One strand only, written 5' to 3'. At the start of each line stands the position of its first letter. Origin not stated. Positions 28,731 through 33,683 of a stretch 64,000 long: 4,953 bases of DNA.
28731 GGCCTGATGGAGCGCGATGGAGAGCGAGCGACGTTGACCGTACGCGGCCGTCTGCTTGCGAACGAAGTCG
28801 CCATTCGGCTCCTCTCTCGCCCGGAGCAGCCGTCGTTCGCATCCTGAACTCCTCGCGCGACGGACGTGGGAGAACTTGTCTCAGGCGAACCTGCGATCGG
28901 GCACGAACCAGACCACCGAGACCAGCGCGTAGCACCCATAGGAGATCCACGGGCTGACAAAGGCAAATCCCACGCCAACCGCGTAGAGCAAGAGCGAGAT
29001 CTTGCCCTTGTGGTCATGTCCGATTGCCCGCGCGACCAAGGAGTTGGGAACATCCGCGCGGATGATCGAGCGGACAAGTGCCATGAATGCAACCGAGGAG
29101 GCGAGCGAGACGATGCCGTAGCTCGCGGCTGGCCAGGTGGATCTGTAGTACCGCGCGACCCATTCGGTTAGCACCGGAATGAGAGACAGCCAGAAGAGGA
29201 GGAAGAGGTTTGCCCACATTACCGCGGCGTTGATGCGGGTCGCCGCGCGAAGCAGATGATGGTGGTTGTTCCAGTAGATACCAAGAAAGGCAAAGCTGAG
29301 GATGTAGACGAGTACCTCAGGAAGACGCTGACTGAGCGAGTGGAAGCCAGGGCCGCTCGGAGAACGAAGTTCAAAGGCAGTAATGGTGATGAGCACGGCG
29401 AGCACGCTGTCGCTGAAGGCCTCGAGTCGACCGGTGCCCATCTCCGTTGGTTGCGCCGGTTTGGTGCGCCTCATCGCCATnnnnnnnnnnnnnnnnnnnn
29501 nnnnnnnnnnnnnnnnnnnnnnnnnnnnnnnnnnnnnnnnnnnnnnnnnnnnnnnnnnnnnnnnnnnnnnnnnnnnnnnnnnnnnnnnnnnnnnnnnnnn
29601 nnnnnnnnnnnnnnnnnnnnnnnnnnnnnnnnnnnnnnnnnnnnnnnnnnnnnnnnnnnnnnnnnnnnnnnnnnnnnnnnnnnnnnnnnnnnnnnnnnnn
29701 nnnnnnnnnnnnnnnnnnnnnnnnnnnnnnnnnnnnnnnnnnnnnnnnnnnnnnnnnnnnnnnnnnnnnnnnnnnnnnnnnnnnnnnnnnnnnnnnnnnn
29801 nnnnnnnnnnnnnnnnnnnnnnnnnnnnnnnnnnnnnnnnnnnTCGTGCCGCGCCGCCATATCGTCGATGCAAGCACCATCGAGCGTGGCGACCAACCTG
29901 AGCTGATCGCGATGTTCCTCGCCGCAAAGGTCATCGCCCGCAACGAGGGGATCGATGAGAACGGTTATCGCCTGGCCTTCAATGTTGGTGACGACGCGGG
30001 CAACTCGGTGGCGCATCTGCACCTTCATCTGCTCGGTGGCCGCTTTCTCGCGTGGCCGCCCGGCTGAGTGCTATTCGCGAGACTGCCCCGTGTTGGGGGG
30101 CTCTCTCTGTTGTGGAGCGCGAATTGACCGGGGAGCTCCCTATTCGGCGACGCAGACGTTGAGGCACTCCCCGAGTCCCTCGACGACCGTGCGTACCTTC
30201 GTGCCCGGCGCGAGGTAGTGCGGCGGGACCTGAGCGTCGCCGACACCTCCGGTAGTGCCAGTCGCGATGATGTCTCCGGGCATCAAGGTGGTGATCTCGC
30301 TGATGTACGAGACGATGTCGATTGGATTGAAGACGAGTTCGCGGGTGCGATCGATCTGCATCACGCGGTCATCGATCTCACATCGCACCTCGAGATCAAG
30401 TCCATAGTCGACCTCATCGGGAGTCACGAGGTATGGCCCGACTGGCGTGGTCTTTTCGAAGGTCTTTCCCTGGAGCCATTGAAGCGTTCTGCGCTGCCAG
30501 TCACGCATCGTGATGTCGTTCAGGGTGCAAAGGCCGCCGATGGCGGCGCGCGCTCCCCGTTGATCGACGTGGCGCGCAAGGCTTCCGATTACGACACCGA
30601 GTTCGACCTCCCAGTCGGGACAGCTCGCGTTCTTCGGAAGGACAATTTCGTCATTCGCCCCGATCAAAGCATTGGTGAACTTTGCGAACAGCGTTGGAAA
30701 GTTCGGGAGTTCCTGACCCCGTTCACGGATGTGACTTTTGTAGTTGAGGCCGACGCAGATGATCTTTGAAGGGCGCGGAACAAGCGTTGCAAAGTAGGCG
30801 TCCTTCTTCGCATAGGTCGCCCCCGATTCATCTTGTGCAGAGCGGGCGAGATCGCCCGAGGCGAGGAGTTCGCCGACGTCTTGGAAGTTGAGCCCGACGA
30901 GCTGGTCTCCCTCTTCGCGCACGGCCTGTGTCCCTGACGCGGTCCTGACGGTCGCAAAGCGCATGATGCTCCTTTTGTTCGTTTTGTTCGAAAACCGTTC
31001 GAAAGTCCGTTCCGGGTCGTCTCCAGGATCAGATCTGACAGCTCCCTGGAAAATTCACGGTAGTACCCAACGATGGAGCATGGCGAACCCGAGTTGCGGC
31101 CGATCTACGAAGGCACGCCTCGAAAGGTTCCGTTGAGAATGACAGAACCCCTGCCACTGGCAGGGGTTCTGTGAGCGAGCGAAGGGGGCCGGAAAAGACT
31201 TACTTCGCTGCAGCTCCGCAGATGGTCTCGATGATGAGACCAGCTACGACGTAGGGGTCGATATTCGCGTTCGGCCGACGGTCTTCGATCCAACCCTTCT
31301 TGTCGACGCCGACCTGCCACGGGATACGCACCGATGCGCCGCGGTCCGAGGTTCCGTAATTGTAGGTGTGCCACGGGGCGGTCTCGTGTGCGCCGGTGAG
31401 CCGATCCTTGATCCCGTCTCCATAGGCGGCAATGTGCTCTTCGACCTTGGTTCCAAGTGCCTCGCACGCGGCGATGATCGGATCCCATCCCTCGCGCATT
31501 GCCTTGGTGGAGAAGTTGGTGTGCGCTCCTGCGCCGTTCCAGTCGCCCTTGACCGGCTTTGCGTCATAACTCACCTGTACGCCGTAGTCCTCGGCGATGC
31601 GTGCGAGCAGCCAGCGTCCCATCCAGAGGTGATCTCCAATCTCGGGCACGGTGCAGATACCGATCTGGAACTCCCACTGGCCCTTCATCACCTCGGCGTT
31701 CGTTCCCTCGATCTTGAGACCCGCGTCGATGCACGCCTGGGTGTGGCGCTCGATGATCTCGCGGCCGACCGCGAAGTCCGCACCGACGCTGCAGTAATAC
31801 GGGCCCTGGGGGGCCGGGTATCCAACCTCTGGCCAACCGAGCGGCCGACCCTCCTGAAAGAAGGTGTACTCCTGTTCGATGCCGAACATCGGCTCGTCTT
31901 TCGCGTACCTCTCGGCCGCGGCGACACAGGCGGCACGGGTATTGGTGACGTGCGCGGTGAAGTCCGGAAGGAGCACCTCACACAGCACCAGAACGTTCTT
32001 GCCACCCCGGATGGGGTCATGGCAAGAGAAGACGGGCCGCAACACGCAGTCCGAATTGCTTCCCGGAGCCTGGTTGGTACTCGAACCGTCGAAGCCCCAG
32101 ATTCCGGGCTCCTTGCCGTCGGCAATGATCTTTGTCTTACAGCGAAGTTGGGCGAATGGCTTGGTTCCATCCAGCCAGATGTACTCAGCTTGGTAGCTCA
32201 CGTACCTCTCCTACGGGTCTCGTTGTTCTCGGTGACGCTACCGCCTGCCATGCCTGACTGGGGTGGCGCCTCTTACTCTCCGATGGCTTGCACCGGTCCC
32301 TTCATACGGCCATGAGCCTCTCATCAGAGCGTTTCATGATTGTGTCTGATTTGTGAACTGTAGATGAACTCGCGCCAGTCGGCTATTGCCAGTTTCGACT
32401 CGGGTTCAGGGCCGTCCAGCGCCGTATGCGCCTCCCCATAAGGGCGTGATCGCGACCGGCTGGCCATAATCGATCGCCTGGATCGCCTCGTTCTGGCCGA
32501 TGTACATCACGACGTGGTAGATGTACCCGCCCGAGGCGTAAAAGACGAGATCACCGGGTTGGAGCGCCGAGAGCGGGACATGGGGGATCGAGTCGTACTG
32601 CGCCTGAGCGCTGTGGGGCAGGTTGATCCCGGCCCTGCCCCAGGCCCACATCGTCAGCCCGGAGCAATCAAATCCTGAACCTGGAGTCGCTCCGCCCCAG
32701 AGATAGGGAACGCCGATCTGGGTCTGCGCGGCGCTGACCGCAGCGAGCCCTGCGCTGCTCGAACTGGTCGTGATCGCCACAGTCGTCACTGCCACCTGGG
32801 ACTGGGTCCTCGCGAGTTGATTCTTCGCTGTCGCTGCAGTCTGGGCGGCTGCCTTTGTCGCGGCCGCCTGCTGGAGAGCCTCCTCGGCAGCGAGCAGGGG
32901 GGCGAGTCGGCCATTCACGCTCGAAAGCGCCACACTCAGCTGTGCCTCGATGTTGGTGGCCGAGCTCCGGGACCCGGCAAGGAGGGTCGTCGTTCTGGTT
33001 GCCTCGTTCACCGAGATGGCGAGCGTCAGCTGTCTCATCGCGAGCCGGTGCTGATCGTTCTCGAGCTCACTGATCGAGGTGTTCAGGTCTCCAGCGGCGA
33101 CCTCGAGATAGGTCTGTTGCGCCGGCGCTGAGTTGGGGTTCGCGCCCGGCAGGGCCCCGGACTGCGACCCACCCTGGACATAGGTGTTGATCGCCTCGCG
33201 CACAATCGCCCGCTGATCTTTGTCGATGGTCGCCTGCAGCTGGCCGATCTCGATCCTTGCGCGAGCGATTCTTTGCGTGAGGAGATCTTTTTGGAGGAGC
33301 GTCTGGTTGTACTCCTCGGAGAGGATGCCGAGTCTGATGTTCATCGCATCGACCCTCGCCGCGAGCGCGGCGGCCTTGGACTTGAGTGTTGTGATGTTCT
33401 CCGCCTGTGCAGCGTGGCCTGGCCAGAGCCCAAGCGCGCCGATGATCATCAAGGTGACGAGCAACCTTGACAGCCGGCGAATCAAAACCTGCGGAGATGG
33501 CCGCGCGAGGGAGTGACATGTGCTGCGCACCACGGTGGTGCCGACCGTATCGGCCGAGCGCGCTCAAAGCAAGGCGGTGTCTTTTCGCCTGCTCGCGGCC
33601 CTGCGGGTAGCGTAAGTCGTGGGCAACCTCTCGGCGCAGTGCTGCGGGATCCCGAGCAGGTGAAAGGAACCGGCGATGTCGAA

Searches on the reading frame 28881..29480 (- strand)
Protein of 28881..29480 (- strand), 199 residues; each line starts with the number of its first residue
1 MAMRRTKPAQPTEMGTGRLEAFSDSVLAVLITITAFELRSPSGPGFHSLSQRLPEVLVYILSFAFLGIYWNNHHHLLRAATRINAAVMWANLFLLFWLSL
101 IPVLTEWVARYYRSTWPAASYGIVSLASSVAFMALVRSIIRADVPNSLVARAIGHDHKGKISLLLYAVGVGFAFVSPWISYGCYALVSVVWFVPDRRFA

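Call 88: search_protein_families(library=pfam, proteins=[window:28881-29480:-], max_evalue=0.0001)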
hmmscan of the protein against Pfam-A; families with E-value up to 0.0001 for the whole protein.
window:28881-29480:- (199 aa): 1 family
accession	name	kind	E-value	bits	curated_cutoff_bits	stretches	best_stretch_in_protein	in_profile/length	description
PF06736.16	TMEM175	-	1.5e-26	93.1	25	1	18-102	1-88/88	Endosomal/lysosomal potassium channel TMEM175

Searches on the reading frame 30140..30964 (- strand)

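Call 89: search_protein_families(library=pfam, proteins=[window:30140-30964:-], max_evalue=0.0001)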
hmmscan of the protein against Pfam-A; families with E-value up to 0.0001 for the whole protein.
window:30140-30964:- (274 aa): 1 family
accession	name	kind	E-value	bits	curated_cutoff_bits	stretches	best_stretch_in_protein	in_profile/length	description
PF01557.24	FAA_hydrolase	-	7.1e-56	189.7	23.9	1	67-269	1-211/214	Fumarylacetoacetate (FAA) hydrolase C-terminal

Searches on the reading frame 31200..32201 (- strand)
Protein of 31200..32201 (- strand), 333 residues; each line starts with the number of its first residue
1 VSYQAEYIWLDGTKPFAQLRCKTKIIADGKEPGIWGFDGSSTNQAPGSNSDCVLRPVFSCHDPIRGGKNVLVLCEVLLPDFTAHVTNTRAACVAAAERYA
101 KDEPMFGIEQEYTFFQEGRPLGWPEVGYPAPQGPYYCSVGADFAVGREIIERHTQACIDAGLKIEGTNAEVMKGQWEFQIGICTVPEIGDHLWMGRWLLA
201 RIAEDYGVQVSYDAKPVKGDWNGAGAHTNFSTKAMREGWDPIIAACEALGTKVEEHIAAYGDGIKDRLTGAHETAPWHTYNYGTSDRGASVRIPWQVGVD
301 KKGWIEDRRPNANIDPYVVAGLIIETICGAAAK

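Call 89: search_protein_families(library=pfam, proteins=[window:31200-32201:-], max_evalue=0.0001)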
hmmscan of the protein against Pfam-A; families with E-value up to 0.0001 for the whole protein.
window:31200-32201:- (333 aa): 2 families
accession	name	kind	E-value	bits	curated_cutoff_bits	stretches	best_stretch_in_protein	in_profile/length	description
PF00120.29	Gln-synt_C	-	2.4e-15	56.9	24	1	103-233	21-157/344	Glutamine synthetase, catalytic domain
PF03951.24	Gln-synt_N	-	6.9e-13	48.5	33.4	1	6-79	6-82/82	Glutamine synthetase, beta-Grasp domain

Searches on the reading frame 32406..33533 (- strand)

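Call 89: search_protein_families(library=pfam, proteins=[window:32406-33533:-], max_evalue=0.0001)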
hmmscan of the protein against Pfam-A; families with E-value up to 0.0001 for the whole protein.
window:32406-33533:- (375 aa): 1 family
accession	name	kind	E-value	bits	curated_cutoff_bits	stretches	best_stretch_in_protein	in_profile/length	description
PF00877.26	NLPC_P60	-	4.1e-23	81.8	23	1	274-364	1-90/105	NlpC/P60 family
